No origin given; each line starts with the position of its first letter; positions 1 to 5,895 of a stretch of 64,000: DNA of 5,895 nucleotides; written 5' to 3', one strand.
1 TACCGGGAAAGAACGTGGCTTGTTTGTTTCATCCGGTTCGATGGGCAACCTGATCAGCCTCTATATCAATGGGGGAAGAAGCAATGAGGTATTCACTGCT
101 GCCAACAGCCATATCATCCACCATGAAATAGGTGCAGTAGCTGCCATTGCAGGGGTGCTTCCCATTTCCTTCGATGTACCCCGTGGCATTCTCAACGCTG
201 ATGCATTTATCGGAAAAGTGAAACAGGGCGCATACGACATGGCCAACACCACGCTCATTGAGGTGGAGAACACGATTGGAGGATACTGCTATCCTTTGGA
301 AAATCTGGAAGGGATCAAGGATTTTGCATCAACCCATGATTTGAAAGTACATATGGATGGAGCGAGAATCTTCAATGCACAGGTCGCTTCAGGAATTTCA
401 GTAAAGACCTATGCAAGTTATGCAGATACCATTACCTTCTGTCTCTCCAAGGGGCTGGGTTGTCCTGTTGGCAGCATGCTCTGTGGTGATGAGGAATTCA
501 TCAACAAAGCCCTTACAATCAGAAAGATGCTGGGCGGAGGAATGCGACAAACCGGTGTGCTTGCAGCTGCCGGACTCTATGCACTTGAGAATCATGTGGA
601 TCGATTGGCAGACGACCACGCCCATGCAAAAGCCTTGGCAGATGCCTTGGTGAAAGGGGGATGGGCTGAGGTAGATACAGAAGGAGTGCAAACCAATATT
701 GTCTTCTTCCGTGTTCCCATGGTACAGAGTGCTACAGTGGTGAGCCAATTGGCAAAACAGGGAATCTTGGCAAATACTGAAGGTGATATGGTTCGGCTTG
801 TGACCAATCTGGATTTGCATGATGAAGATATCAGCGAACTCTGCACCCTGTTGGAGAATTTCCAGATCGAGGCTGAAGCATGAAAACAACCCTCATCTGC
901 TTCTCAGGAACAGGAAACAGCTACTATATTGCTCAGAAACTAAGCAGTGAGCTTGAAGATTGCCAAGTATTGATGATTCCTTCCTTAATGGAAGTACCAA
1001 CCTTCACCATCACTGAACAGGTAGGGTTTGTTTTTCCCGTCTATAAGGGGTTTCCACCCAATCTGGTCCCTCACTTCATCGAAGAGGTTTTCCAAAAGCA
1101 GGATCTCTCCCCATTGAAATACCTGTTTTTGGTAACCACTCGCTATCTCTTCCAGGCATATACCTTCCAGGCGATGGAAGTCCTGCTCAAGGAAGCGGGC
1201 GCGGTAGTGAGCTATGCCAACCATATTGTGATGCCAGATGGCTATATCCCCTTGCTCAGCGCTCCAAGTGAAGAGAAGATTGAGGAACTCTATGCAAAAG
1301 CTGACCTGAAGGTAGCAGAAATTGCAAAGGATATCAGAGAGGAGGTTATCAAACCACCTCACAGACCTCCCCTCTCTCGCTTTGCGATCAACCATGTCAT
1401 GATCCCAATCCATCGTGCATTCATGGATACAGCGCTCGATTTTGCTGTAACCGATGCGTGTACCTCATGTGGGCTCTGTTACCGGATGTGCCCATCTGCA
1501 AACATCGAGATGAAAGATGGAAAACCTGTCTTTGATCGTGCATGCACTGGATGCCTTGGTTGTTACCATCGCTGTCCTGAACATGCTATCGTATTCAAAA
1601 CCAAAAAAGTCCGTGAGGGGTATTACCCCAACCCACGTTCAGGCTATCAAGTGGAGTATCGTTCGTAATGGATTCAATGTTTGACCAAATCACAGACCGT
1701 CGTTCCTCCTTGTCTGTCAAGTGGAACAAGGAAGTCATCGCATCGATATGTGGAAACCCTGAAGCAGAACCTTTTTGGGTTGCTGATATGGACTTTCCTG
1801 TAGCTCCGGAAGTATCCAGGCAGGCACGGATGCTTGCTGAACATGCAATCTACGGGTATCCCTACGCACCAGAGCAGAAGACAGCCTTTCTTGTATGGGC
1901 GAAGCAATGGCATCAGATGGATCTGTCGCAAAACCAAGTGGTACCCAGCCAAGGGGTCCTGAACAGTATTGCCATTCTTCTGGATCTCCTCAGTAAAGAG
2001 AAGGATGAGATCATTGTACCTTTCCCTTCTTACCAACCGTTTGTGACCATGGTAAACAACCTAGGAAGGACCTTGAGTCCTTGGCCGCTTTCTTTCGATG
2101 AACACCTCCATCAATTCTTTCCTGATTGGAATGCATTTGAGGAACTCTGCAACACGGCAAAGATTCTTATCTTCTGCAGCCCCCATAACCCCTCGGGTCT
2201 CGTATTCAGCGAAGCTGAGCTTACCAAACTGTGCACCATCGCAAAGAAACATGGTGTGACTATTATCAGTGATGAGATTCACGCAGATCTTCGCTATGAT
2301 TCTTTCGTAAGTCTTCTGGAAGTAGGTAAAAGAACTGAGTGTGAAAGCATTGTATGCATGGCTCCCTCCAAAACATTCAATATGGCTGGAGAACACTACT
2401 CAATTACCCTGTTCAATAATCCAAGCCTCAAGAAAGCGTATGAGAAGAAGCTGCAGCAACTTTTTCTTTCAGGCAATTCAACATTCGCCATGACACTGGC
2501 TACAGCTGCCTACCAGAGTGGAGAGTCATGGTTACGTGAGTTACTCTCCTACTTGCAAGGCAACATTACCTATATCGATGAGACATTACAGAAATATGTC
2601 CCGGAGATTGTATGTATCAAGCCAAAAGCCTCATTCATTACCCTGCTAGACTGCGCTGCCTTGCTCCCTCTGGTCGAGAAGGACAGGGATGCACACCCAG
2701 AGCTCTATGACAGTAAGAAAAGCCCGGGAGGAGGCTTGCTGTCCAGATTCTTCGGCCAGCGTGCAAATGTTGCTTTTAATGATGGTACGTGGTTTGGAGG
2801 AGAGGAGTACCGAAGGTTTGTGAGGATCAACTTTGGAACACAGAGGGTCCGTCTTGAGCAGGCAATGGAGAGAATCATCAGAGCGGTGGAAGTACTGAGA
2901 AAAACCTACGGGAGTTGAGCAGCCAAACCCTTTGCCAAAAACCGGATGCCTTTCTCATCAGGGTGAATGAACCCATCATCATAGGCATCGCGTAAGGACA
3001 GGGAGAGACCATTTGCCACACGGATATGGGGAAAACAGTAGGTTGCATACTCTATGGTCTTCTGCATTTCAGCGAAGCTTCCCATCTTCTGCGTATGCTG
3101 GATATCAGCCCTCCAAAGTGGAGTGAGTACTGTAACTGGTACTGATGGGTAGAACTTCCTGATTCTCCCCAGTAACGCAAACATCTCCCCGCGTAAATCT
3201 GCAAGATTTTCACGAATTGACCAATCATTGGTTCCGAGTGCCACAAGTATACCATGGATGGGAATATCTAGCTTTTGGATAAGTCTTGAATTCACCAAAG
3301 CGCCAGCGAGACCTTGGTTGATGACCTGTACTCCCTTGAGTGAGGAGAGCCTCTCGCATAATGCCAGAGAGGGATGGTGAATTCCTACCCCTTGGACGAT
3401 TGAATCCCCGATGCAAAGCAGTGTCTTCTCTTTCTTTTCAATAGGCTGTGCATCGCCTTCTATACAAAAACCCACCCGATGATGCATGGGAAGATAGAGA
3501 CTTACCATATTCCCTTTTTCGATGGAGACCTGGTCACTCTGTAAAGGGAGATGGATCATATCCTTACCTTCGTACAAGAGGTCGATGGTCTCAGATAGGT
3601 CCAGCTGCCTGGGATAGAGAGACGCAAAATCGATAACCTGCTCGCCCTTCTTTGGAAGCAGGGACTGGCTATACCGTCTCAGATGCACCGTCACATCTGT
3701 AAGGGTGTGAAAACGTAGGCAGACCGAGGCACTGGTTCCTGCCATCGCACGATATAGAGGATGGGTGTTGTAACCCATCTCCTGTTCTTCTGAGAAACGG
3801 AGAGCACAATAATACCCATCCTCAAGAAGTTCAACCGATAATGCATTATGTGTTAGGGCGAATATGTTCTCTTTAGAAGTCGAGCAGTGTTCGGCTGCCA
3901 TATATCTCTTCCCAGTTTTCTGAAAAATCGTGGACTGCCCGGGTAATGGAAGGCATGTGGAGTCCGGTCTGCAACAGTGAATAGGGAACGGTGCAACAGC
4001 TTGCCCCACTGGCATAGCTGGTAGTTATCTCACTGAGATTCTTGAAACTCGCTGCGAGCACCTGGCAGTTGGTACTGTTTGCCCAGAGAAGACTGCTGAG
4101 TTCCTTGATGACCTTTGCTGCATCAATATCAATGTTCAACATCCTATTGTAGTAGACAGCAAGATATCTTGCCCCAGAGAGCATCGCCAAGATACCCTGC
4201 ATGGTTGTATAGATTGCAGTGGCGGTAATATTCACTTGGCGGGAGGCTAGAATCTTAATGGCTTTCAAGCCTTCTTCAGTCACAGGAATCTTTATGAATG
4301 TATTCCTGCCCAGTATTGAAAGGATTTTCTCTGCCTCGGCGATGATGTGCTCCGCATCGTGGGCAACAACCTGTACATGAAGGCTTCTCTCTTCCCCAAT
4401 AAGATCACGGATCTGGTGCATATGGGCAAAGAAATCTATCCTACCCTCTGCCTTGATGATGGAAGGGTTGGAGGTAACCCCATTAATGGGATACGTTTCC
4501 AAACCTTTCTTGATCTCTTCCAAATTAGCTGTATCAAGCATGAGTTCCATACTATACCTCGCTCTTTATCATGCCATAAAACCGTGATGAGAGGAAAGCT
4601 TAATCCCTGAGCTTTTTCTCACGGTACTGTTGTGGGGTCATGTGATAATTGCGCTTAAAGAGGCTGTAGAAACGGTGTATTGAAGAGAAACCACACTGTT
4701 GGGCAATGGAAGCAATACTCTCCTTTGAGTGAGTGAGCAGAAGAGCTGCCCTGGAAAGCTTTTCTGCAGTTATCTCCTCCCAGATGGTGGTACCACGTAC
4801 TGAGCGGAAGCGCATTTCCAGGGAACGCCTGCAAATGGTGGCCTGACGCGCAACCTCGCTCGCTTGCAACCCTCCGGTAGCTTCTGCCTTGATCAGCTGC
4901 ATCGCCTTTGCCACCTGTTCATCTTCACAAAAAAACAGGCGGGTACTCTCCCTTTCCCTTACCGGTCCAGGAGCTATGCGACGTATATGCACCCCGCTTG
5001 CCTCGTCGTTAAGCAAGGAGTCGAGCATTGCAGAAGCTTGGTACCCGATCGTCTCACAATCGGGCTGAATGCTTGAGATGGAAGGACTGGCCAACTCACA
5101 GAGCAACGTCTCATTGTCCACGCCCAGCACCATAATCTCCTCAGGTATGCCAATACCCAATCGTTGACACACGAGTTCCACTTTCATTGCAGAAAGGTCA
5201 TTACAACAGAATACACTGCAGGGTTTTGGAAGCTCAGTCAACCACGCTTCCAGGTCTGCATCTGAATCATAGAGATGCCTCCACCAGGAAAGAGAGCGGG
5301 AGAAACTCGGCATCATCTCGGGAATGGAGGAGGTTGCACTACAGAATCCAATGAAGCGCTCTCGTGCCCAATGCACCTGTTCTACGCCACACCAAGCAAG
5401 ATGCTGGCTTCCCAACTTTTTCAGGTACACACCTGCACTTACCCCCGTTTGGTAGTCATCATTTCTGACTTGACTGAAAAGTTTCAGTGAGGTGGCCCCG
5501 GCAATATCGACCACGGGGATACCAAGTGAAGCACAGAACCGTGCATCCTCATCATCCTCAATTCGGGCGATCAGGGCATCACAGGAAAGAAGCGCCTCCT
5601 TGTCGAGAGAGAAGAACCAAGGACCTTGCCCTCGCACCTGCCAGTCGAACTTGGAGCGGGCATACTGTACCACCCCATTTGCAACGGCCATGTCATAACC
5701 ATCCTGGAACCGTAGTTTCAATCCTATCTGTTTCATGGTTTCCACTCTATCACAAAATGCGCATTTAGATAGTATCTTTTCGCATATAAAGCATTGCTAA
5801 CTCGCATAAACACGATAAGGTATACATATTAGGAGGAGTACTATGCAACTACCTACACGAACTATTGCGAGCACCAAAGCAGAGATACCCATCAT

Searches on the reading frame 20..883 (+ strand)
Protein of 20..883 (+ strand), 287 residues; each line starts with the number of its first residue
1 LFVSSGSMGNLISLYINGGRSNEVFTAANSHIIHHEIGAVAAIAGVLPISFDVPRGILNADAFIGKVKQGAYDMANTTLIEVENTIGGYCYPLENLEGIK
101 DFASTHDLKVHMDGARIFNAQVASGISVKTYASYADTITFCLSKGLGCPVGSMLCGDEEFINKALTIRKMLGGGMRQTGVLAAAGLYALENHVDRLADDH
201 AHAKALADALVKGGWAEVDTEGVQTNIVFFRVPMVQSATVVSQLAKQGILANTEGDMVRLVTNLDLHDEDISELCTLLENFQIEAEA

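Call 72: search_protein_families(library=pfam, max_evalue=0.00001, proteins=[window:20-883:+])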
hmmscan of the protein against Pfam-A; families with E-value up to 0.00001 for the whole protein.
window:20-883:+ (287 aa): 1 family
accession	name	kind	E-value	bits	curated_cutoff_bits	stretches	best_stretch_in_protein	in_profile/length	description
PF01212.27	Beta_elim_lyase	-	1.6e-66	225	27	1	1-231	51-286/288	Beta-eliminating lyase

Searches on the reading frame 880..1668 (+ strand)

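Call 72: search_protein_families(library=pfam, max_evalue=0.00001, proteins=[window:880-1668:+])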
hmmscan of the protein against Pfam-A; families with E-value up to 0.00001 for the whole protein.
window:880-1668:+ (262 aa): 5 families
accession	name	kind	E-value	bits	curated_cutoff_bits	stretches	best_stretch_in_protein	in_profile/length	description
PF13237.11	Fer4_10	-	1.8e-07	31.4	25.5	1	191-233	6-53/53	4Fe-4S dicluster domain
PF12838.12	Fer4_7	-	1.9e-07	31.9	27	0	194-214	2-22/52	4Fe-4S dicluster domain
PF13187.11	Fer4_9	-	2.4e-07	31.1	27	1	193-237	1-52/52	4Fe-4S dicluster domain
PF00037.32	Fer4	-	7.4e-07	29.2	21.1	0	191-207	5-21/24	4Fe-4S binding domain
PF14697.11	Fer4_21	-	2.5e-06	28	35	0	192-237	6-57/59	4Fe-4S dicluster domain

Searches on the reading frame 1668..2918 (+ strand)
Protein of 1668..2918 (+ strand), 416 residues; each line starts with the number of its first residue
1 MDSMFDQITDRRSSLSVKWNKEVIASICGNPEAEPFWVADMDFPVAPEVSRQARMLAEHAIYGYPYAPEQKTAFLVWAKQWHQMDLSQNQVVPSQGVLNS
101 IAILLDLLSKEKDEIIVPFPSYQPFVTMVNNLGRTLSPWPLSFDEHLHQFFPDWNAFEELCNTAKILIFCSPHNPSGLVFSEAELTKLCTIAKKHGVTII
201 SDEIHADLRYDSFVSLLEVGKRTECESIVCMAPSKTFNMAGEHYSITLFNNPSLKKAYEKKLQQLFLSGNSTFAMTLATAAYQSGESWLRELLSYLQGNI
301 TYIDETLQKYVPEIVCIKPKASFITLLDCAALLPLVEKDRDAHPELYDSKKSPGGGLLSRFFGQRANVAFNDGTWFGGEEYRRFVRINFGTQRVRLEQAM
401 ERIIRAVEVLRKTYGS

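Call 72: search_protein_families(library=pfam, max_evalue=0.00001, proteins=[window:1668-2918:+])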
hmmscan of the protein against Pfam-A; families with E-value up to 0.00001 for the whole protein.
window:1668-2918:+ (416 aa): 1 family
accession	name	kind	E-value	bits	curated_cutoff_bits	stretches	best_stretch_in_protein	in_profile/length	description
PF00155.27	Aminotran_1_2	-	7.3e-37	127.8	19.7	1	53-403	29-361/361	Aminotransferase class I and II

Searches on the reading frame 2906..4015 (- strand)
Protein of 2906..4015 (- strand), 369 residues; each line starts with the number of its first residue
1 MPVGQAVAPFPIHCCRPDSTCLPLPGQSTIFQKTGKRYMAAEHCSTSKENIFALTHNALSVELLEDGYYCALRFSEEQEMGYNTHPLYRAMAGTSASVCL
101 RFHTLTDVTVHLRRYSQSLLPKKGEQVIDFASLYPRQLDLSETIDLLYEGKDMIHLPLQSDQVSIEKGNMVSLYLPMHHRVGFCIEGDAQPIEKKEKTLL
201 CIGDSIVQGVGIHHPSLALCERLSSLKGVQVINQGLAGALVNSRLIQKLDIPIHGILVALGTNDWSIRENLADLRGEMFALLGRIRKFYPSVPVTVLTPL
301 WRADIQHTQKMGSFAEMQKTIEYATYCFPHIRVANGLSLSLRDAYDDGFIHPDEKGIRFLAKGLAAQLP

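Call 72: search_protein_families(library=pfam, max_evalue=0.00001, proteins=[window:2906-4015:-])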
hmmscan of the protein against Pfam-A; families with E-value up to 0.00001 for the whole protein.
window:2906-4015:- (369 aa): 1 family
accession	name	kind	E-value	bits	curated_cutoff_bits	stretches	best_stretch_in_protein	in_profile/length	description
PF13472.12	Lipase_GDSL_2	-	2.4e-11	44.9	32.9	1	201-356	1-175/178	GDSL-like Lipase/Acylhydrolase family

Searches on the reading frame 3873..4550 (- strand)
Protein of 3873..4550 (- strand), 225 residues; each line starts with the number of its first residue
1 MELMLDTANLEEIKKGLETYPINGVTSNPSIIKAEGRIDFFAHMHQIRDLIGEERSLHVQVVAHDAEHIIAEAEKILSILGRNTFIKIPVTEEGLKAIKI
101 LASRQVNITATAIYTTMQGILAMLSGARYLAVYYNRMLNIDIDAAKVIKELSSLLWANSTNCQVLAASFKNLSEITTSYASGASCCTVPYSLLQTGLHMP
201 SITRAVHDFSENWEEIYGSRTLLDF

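Call 72: search_protein_families(library=pfam, max_evalue=0.00001, proteins=[window:3873-4550:-])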
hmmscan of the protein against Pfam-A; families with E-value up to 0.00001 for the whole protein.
window:3873-4550:- (225 aa): 1 family
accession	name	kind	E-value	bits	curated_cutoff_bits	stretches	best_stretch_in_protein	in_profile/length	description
PF00923.25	TAL_FSA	-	4.6e-45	154.6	27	1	3-205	1-241/285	Transaldolase/Fructose-6-phosphate aldolase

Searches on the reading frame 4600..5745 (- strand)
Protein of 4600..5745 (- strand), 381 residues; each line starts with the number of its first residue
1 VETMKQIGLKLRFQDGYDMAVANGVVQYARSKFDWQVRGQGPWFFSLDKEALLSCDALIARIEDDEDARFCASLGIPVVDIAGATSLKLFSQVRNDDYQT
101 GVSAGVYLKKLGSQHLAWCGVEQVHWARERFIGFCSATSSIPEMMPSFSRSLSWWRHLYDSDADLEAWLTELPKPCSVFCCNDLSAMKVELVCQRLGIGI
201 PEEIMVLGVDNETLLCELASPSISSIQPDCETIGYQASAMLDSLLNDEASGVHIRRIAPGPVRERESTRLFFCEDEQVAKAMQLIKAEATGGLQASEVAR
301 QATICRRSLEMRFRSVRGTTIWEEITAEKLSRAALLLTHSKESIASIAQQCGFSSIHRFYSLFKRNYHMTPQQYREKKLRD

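Call 72: search_protein_families(library=pfam, max_evalue=0.00001, proteins=[window:4600-5745:-])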
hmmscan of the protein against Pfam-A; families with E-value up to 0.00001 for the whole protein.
window:4600-5745:- (381 aa): 3 families
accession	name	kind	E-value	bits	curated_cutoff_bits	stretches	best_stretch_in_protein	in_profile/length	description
PF13377.12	Peripla_BP_3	-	6.3e-24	85.4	26.5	1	107-268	3-167/167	Periplasmic binding protein-like domain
PF12833.13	HTH_18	-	5.3e-17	62.3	33.6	1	299-376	2-79/80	Helix-turn-helix domain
PF00165.29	HTH_AraC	-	6.6e-10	39.3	26.6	1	339-375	6-41/42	Bacterial regulatory helix-turn-helix proteins, AraC family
